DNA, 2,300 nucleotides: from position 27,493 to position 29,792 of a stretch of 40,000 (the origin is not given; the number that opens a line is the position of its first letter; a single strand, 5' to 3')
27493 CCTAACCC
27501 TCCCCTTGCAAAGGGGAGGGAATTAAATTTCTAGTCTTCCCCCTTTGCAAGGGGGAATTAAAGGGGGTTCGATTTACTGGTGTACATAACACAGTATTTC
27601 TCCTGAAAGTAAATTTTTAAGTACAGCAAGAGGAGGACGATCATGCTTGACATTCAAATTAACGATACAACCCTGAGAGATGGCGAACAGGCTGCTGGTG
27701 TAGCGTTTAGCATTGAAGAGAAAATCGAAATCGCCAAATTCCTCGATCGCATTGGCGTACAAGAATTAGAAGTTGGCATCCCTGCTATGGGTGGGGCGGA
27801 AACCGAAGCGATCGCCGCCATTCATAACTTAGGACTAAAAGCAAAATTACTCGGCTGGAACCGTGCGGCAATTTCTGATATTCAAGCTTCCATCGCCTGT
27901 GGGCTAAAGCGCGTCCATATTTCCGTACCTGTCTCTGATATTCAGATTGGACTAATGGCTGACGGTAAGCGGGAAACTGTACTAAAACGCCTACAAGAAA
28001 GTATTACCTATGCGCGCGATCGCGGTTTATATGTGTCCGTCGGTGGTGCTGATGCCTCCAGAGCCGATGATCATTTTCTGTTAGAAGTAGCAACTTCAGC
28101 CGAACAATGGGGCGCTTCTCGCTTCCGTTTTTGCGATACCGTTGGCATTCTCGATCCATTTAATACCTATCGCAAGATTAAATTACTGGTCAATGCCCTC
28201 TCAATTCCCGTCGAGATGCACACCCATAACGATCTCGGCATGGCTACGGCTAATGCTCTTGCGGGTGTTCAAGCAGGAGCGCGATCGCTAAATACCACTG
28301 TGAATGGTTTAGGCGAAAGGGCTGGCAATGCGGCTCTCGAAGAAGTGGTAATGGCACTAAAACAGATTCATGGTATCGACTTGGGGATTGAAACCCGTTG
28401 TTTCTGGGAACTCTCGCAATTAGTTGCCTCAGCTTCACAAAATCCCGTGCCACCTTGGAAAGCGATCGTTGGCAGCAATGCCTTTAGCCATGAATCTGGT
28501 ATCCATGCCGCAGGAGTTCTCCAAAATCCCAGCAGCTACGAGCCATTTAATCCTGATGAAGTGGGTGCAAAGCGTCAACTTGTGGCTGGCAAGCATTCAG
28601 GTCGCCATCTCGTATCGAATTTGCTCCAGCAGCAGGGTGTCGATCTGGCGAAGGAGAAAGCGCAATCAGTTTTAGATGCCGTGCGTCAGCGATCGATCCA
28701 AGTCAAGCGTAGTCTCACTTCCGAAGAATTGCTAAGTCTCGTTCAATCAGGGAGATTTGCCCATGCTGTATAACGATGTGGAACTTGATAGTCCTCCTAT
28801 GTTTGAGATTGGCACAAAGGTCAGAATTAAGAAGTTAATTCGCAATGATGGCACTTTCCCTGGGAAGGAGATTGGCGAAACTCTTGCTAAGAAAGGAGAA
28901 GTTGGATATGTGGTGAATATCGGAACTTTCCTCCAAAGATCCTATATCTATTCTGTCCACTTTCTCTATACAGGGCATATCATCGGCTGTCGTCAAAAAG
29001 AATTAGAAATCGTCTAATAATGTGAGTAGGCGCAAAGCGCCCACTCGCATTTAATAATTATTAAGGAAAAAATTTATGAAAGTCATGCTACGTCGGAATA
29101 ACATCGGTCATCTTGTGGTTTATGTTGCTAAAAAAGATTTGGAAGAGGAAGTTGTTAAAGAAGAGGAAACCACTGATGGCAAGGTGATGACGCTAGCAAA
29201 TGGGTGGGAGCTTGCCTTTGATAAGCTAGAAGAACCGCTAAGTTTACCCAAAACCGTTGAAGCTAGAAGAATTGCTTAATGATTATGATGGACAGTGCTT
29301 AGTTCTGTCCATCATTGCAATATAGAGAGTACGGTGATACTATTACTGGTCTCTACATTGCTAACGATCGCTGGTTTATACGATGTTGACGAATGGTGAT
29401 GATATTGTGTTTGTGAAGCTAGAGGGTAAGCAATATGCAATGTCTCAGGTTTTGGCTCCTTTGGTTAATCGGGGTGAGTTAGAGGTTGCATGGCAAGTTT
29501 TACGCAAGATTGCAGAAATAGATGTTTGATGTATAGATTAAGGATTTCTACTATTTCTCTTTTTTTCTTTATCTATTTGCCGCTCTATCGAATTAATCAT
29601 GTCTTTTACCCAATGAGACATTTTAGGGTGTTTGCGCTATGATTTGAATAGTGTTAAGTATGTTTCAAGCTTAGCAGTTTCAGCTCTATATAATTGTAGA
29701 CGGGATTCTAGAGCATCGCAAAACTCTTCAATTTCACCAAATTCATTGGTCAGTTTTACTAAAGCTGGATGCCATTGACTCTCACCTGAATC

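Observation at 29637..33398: Stand-alone 1253-aa nuclease-motif / P-loop NTPase / helical-repeat protein in an AT-rich, HIP1-poor islet: candidate NLR-like (Avs/bNACHT-type) anti-phage sensor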

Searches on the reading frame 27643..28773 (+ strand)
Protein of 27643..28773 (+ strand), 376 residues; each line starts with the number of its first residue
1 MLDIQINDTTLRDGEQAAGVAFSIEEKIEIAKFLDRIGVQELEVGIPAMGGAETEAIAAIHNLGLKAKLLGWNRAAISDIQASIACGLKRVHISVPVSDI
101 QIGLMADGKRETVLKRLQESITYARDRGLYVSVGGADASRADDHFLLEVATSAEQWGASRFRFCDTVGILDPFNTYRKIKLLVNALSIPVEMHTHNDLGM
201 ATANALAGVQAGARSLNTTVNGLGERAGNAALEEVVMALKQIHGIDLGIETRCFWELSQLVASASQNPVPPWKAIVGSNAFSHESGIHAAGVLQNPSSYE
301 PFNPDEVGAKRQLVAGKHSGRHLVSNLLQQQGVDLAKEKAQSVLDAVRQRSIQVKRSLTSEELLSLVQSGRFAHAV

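Call 26: search_protein_families(library=pfam, proteins=[window:27643-28773:+], max_evalue=0.01)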
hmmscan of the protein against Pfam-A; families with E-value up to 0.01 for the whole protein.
window:27643-28773:+ (376 aa): 2 families
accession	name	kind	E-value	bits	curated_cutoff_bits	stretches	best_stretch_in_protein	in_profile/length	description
PF00682.25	HMGL-like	-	5.9e-81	272.1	29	1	4-261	2-260/260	HMGL-like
PF22617.1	HCS_D2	-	8.5e-27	93.8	27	1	275-350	1-77/82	Homocitrate synthase post-HMGL domain-like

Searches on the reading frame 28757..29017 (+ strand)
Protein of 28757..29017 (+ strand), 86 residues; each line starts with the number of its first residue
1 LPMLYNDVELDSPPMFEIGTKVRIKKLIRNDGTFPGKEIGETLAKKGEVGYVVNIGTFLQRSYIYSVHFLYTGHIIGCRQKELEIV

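Call 26: search_protein_families(library=pfam, proteins=[window:28757-29017:+], max_evalue=0.01)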
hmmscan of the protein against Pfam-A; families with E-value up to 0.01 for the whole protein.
window:28757-29017:+ (86 aa): 1 family
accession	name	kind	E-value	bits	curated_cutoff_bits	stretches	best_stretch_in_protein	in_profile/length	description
PF04319.19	NifZ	-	2.8e-33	113.9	27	1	13-84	1-72/73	NifZ domain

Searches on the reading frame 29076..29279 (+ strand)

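Call 26: search_protein_families(library=pfam, proteins=[window:29076-29279:+], max_evalue=0.01)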
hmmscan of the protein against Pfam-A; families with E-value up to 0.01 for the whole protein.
window:29076-29279:+ (67 aa): 1 family
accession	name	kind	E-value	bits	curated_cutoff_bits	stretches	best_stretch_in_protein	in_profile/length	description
PF06988.16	NifT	-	1.1e-26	92.8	22.6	1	1-63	1-64/64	NifT/FixU protein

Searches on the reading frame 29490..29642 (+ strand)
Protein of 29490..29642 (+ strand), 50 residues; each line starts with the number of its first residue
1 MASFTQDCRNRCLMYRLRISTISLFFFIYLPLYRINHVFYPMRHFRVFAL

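Call 102: search_protein_families(library=padloc, proteins=[window:29490-29642:+], max_evalue=0.1)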
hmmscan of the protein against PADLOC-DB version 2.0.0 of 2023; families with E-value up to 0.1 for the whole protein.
window:29490-29642:+ (50 aa): 0 families
